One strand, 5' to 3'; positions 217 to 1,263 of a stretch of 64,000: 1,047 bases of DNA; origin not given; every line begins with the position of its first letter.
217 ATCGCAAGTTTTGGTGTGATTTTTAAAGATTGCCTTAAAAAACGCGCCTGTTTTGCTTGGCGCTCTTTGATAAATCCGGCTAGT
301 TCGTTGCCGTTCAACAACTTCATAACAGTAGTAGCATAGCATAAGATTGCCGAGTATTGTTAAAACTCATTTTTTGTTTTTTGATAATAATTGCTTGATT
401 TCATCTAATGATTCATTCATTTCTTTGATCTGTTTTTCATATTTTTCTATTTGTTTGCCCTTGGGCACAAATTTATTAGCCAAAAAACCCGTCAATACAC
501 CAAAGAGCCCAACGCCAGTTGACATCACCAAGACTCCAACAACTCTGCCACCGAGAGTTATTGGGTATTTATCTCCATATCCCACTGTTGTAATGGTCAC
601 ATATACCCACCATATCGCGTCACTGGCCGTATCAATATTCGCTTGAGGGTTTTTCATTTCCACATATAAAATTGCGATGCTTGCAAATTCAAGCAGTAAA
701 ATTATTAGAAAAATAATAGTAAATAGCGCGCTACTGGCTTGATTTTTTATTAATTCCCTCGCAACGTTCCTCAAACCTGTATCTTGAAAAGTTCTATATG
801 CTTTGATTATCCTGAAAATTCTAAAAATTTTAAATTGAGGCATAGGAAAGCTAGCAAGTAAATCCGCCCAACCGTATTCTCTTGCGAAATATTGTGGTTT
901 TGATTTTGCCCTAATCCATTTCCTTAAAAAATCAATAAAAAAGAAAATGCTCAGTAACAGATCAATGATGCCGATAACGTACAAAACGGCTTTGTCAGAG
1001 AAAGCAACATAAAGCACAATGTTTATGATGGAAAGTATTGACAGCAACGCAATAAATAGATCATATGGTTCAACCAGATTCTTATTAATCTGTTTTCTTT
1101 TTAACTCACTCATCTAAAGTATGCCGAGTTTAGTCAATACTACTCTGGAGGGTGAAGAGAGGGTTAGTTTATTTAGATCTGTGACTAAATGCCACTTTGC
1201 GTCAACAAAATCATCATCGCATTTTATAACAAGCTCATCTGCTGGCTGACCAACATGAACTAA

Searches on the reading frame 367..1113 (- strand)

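Call 9: search_protein_families(library=pfam, proteins=[window:367-1113:-], max_evalue=0.01)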
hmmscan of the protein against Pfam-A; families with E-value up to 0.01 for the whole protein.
window:367-1113:- (248 aa): 3 families
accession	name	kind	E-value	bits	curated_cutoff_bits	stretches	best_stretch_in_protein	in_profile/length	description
PF00520.37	Ion_trans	-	9e-20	71.3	25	1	17-216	4-234/241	Ion transport protein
PF07885.22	Ion_trans_2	-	5.1e-15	55.6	22.5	1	138-215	2-77/79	Ion channel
PF20990.2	DUF2207_C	-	0.0083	16.3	33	0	117-243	122-217/247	Predicted membrane protein (DUF2207) C-terminal domain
